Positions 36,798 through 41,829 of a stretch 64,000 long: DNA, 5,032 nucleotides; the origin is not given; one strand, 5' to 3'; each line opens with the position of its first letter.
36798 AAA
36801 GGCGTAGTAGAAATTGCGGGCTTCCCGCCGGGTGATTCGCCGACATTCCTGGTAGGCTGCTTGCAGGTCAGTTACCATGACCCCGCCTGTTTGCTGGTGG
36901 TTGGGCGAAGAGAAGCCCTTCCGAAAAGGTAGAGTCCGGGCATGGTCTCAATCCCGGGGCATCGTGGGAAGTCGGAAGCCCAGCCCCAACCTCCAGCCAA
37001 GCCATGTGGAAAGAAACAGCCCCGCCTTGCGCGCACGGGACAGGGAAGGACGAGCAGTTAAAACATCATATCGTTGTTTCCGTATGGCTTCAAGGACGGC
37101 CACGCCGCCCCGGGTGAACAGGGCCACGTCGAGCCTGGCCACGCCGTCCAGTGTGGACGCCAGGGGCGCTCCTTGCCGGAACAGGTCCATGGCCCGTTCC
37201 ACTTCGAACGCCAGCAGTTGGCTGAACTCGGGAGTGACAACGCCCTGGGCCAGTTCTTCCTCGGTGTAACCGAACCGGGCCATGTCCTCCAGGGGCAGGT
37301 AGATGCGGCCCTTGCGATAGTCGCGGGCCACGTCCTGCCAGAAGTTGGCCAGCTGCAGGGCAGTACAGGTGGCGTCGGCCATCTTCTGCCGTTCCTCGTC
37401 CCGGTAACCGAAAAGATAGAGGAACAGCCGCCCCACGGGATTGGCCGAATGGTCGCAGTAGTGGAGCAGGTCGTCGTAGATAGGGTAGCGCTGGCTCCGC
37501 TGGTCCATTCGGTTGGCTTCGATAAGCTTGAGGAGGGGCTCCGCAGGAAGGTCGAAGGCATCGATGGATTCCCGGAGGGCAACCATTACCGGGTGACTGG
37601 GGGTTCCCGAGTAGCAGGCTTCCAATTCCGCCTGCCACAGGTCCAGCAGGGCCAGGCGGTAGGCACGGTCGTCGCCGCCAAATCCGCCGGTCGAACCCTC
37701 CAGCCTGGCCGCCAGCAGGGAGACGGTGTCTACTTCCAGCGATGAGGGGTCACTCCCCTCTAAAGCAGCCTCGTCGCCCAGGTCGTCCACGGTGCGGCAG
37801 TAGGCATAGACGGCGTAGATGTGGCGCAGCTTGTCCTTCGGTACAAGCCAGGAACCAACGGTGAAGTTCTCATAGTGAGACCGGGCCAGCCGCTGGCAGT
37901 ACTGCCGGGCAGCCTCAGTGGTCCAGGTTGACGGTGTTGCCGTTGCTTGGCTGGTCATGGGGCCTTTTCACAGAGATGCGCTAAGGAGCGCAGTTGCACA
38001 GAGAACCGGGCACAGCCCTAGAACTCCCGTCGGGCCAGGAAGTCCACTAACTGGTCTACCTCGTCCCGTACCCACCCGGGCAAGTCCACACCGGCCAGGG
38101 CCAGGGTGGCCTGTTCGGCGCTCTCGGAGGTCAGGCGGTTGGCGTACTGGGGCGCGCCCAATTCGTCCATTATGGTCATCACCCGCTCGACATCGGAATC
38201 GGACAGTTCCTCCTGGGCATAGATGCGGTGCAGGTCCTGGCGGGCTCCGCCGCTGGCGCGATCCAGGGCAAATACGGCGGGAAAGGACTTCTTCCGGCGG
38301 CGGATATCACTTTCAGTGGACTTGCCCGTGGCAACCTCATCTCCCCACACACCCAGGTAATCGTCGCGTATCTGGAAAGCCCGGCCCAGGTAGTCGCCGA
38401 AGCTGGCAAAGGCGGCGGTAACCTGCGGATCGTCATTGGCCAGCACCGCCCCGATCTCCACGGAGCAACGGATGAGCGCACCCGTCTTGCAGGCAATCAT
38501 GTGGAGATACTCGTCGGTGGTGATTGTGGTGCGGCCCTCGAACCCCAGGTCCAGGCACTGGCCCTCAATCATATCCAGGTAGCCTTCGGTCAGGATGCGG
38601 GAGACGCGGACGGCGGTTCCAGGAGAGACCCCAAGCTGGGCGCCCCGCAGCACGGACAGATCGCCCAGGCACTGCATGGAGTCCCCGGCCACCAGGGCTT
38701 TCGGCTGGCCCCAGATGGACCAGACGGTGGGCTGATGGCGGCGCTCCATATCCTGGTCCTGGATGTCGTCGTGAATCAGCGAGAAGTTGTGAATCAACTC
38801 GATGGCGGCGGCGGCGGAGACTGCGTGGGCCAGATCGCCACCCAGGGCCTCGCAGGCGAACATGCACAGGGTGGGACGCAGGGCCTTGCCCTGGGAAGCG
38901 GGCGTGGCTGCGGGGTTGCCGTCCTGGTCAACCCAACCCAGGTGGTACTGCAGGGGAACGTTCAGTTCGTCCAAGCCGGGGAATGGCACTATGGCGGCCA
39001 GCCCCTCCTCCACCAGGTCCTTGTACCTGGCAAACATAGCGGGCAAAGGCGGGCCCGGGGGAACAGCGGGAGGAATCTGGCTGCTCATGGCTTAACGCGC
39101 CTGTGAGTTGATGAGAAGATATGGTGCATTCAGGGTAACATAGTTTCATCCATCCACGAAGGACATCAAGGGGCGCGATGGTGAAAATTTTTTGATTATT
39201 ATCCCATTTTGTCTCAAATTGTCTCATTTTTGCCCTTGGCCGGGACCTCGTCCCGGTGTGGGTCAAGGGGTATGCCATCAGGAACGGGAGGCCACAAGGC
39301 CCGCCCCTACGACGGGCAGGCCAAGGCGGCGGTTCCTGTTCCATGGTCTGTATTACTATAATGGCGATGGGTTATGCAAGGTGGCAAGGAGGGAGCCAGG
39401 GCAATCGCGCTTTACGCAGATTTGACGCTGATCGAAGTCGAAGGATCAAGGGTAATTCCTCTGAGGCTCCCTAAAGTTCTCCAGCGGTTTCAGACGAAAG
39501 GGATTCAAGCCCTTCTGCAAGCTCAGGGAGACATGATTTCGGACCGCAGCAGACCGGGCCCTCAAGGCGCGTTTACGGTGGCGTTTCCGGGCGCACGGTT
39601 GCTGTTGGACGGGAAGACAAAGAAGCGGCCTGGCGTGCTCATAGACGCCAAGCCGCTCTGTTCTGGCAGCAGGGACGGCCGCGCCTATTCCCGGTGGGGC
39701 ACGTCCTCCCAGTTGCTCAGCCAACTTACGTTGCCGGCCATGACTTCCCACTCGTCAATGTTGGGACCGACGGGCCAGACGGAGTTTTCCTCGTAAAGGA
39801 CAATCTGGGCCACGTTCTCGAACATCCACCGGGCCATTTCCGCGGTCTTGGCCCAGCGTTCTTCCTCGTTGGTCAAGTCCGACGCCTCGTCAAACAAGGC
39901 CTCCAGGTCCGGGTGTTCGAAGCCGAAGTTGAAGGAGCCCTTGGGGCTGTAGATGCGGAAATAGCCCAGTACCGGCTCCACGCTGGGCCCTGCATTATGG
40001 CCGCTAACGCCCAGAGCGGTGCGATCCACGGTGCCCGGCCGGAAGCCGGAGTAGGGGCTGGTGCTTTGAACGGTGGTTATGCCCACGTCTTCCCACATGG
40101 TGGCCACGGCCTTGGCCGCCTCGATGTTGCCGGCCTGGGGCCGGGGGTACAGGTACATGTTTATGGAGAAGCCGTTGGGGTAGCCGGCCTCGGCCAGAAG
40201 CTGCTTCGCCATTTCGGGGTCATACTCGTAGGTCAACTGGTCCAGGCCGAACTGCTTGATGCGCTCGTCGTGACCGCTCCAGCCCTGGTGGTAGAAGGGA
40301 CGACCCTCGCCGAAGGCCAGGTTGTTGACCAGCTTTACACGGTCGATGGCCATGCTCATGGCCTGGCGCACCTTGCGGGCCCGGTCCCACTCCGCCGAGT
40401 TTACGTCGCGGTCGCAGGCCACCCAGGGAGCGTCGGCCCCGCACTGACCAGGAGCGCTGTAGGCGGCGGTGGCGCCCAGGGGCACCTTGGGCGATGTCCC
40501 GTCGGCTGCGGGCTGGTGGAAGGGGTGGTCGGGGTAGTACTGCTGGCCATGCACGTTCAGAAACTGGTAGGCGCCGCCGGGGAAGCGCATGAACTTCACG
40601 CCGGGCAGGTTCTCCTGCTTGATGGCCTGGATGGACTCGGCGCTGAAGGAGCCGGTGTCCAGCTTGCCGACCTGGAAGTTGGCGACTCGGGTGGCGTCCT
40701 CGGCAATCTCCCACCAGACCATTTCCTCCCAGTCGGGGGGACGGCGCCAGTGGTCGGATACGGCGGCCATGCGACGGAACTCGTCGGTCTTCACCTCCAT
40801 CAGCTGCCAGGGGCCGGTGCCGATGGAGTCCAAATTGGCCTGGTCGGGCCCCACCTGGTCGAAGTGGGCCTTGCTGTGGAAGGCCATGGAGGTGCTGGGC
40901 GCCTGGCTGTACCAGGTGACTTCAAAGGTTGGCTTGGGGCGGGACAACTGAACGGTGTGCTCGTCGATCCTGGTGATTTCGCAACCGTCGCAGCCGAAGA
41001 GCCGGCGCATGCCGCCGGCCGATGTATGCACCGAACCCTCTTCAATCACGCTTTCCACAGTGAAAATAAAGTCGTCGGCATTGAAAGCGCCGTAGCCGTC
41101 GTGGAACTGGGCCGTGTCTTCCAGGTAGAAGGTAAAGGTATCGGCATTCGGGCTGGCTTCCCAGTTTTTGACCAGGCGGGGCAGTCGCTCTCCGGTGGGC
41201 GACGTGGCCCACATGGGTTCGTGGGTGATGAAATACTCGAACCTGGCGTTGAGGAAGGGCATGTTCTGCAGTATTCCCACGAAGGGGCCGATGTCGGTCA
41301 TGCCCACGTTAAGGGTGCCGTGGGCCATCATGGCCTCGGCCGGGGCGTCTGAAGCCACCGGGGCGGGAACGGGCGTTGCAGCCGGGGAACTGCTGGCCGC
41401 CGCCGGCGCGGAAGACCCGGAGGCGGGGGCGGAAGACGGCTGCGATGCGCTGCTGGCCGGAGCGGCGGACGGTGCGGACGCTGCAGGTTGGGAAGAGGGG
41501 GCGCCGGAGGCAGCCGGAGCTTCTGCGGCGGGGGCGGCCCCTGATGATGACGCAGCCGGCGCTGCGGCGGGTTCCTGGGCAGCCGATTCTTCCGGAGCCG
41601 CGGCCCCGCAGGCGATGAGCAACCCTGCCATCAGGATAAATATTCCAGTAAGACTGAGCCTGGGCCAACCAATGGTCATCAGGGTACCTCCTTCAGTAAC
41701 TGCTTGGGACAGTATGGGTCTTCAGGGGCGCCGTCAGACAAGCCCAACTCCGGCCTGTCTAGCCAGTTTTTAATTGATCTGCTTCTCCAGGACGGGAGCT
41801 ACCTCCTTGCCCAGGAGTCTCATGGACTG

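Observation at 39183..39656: Copy B of the module appears to launch an orphan ~300-nt plus-strand transcript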

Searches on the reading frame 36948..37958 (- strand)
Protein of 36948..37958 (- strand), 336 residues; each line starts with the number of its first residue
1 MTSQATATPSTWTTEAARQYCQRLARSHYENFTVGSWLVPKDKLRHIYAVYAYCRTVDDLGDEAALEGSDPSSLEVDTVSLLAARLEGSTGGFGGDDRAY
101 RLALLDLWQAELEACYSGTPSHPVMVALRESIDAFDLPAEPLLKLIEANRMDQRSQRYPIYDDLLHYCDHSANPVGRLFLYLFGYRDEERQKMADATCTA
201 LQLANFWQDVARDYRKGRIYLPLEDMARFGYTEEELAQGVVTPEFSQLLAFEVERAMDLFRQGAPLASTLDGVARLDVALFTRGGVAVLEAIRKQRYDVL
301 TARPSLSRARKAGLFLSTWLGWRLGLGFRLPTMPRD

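Call 22: search_protein_families(library=pfam, proteins=[window:36948-37958:-], max_evalue=0.01)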
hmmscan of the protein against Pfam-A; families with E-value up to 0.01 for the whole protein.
window:36948-37958:- (336 aa): 1 family
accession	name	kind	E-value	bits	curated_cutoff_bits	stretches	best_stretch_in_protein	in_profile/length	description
PF00494.24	SQS_PSY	-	1.9e-66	224.9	26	1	26-310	2-263/263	Squalene/phytoene synthase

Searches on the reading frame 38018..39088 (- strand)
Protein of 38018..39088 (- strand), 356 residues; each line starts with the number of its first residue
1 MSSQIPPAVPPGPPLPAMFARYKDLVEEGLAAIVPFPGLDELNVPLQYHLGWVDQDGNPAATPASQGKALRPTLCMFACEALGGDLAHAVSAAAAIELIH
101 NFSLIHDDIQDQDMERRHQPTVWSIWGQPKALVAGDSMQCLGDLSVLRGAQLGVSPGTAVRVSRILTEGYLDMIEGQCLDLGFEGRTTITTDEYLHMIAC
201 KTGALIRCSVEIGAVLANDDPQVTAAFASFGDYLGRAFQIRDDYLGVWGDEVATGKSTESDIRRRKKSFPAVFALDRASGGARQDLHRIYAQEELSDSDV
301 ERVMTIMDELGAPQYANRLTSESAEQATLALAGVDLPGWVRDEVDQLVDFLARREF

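Call 22: search_protein_families(library=pfam, proteins=[window:38018-39088:-], max_evalue=0.01)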
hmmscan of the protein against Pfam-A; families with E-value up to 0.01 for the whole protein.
window:38018-39088:- (356 aa): 1 family
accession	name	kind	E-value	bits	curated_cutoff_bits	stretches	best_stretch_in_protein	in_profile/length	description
PF00348.22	polyprenyl_synt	-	1.7e-61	208.1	27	1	65-307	14-251/251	Polyprenyl synthetase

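Call 26: find_related_loci(query=window:38018-39088:-, collection=metagenome_contigs, flank=2500)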
Query window:38018-39088:- (356 aa) in metagenome_contigs; peptide patterns used: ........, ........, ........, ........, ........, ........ (x = any residue, [..] = any of these).
279 stretches matched a pattern; 204 encode a relative of the query (tblastn E <= 1e-3); the best 80 are kept; 80 distinct loci.
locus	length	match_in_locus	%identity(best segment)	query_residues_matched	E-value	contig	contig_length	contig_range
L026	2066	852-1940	72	1-356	0e+0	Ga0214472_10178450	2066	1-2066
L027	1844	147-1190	69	9-356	0e+0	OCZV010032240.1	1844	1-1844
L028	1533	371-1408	68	11-356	9e-170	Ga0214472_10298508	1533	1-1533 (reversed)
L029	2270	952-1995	69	9-356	4e-166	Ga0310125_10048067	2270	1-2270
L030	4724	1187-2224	67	11-356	5e-155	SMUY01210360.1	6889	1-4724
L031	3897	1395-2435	63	10-356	3e-153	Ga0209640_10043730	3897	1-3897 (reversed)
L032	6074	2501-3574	81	1-356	0e+0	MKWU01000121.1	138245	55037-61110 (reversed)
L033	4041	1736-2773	61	11-356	5e-148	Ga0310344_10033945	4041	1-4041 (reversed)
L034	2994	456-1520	63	2-356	3e-151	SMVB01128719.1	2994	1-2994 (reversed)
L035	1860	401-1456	62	6-356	3e-154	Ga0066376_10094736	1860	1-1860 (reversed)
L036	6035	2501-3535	62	12-356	3e-140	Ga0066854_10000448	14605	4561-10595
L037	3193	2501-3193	90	8-238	2e-142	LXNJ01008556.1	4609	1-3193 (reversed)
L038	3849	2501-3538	58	11-356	2e-140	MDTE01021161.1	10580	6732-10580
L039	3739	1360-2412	61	6-356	9e-143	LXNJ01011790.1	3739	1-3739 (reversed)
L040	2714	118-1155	63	11-356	3e-146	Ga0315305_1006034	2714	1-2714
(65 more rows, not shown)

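Call 70: find_homologous_proteins(query=window:38018-39088:-, max_evalue=1e-100)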
Query window:38018-39088:- (356 aa): 645 proteins with E <= 1e-100 among 8000 candidates; the best 120 are listed.
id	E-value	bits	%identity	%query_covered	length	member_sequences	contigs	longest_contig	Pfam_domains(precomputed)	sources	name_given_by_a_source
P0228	1.2e-212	723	90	100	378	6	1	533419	PF00348.23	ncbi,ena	-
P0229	5.8e-212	721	89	100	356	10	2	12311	PF00348.23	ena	-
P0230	2.7e-210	716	89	100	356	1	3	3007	PF00348.23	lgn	-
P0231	1.1e-209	713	88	100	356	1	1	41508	PF00348.23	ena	-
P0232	3.1e-209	712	88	100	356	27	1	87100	PF00348.23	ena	-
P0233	1.3e-199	680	86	98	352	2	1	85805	PF00348.23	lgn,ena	-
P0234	1.5e-199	680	83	100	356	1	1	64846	PF00348.23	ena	-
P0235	1.4e-196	670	83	100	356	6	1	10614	PF00348.23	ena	-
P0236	3.5e-194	663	81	100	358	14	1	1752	PF00348.23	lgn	-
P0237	6.6e-194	662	82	100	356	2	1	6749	PF00348.23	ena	-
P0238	7.2e-192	655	82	100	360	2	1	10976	PF00348.23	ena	-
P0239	1.1e-191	654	81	100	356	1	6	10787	PF00348.23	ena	-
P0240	9.6e-190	648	84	95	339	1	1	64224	PF00348.23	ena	-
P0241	1.6e-189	647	80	100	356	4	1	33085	PF00348.23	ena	-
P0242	1.6e-187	641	79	100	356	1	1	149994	PF00348.23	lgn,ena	-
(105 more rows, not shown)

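Call 71: find_encoding_contigs(protein=P0228, flank=2200, max_places=4)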
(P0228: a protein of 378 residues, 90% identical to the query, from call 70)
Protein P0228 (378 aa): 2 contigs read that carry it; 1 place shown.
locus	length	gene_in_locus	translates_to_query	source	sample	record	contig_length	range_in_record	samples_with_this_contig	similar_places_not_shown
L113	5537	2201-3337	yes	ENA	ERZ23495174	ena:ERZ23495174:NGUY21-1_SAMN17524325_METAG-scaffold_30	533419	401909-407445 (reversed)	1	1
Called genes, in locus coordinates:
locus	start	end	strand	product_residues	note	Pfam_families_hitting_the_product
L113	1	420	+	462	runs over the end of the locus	PF01565:FAD_binding_4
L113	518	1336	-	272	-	PF00135:COesterase (weak), PF02129:Peptidase_S15 (faint), PF20434:BD-FAE, PF07859:Abhydrolase_3, PF00326:Peptidase_S9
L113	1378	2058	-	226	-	PF05685:Uma2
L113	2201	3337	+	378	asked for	PF00348:polyprenyl_synt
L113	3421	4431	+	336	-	PF00494:SQS_PSY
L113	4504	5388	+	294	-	PF00494:SQS_PSY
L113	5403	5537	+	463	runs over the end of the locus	PF00890:FAD_binding_2 (weak), PF01266:DAO, PF07992:Pyr_redox_2 (weak), PF12831:FAD_oxidored, PF13450:NAD_binding_8, PF01593:Amino_oxidase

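Call 72: find_encoding_contigs(protein=P0229, flank=2200, max_places=4)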
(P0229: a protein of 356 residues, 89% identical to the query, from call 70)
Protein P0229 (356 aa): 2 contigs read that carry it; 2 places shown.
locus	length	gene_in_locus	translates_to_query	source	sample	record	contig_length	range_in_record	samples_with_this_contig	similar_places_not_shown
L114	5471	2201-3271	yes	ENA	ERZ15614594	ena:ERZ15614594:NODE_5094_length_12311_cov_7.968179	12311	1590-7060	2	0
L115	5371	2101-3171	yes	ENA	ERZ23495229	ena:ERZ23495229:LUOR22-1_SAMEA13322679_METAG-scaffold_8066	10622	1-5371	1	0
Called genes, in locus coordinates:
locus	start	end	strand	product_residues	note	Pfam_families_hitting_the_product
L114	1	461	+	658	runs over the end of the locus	PF00496:SBP_bac_5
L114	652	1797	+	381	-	PF01717:Meth_synt_2 (faint)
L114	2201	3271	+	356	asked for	PF00348:polyprenyl_synt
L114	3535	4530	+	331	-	PF00494:SQS_PSY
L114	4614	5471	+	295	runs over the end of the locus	PF00494:SQS_PSY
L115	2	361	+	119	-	?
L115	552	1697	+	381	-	PF01717:Meth_synt_2 (faint)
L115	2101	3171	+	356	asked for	PF00348:polyprenyl_synt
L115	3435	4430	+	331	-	PF00494:SQS_PSY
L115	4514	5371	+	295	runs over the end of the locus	PF00494:SQS_PSY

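Call 73: find_encoding_contigs(protein=P0232, flank=2200, max_places=4)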
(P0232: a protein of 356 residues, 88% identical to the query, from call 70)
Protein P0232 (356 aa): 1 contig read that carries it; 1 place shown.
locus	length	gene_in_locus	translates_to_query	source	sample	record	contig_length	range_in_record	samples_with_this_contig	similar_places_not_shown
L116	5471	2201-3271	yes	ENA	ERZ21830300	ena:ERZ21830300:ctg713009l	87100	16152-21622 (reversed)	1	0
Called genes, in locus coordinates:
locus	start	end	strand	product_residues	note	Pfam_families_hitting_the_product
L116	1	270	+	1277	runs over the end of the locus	-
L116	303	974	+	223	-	-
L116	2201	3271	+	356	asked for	PF00348:polyprenyl_synt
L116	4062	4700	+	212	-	PF00494:SQS_PSY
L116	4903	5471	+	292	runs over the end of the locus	PF00494:SQS_PSY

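Call 85: list_cluster_members(proteins=[window:38018-39088:-, window:39685-41679:-])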
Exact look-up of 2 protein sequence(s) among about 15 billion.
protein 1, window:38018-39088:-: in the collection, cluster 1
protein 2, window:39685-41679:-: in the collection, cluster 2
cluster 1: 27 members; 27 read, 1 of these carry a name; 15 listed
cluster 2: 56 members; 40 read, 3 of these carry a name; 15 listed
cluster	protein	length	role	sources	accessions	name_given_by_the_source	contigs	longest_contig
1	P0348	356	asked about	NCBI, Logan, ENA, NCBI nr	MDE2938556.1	MAG: polyprenyl synthetase family protein [Chloroflexota bacterium] | polyprenyl synthetase family protein [Chloroflexota bacterium]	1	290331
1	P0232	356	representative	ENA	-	-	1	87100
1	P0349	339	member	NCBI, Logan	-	-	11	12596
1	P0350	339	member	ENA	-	-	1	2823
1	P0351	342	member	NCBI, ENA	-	-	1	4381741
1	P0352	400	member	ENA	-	-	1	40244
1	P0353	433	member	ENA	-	-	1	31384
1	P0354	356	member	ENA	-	-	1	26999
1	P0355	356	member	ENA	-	-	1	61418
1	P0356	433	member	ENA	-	-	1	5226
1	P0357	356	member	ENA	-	-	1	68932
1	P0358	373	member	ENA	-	-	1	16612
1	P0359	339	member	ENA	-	-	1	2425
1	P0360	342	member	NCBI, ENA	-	-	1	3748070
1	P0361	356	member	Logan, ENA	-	-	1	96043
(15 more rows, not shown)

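Call 87: find_encoding_contigs(protein=P0353, flank=1800, max_places=3)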
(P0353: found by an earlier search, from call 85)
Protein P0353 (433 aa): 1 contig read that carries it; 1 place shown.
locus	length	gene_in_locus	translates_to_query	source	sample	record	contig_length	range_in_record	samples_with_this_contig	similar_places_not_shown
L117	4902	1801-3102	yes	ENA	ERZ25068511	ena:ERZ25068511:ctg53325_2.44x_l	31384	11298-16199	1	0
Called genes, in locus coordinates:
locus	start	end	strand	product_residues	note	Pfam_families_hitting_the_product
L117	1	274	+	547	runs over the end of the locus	PF00496:SBP_bac_5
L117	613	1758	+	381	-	-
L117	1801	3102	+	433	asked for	PF00348:polyprenyl_synt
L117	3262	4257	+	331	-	PF00494:SQS_PSY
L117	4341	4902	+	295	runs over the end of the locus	PF00494:SQS_PSY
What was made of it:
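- The sequence is a recent lineage-specific MITE, absent from relatives with 87-93% identical neighbouring synthase genes (calls 72, 73, 87).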

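Call 88: find_encoding_contigs(protein=P0354, flank=1800, max_places=3)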
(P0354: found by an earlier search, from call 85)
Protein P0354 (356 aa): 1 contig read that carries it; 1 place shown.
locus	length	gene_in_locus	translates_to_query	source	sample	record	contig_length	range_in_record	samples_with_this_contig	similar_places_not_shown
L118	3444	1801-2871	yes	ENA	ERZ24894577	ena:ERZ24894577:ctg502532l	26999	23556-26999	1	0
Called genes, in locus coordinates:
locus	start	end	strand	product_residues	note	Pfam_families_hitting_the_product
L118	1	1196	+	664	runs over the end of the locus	PF00496:SBP_bac_5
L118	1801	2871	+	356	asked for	PF00348:polyprenyl_synt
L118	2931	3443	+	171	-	?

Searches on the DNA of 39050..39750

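Call 11: search_rna_families(source=window, start=39050, end=39750, threshold=evalue, max_evalue=10)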
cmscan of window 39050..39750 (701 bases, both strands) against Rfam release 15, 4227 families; matches with E-value up to 10: 5.
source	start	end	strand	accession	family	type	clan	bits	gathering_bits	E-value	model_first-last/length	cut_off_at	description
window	39293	39374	-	RF00112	CyaR_RyeE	Gene; sRNA;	-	21.7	47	0.24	1-85/85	no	CyaR/Rye RNA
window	39487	39510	+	RF01337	CRISPR-DR24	Gene; CRISPR;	-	17.2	35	2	1-30/30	no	CRISPR RNA direct repeat element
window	39095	39178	+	RF00311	snoZ188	Gene; snRNA; snoRNA; CD-box;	-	16.6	50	1.7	1-123/123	no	Small nucleolar RNA Z188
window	39142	39188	+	RF03177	mir-2067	Gene; miRNA;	-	15.4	70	6.3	1-72/72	no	mir-2067 microRNA precursor family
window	39318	39412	+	RF02474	GlsR5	Gene; snRNA; snoRNA; CD-box;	-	11.7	100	6.5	1-89/89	no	Small nucleolar RNA GlsR5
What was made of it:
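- On Any Rfam RNA family: With E up to 10 on 39050-39750, the best hit is CyaR at 21.7 bits against a threshold of 47, on the minus strand (call 11).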

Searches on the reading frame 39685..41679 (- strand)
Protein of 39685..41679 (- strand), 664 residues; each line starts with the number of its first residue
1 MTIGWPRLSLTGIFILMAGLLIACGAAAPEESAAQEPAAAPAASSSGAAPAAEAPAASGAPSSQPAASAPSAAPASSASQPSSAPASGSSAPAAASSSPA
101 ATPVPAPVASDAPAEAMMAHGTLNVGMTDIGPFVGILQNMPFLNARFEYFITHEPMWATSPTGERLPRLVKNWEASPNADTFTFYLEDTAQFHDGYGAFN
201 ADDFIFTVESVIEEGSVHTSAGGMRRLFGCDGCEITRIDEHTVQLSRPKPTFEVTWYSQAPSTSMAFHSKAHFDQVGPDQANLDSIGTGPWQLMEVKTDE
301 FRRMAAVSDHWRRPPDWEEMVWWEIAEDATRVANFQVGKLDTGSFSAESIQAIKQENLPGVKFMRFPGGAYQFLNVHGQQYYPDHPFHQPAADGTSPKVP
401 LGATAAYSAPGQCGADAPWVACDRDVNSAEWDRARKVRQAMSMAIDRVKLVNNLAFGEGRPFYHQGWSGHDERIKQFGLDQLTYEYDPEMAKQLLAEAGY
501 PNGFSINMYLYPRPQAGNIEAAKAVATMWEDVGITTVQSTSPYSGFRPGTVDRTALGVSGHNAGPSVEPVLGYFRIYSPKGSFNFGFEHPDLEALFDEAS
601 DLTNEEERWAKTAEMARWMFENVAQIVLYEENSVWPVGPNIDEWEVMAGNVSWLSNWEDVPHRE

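Call 22: search_protein_families(library=pfam, proteins=[window:39685-41679:-], max_evalue=0.01)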
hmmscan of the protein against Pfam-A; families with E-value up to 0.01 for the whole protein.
window:39685-41679:- (664 aa): 1 family
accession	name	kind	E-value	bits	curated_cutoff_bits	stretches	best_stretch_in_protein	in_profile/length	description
PF00496.27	SBP_bac_5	-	5.8e-50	170.9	32.4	1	167-575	4-358/368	Bacterial extracellular solute-binding proteins, family 5 Middle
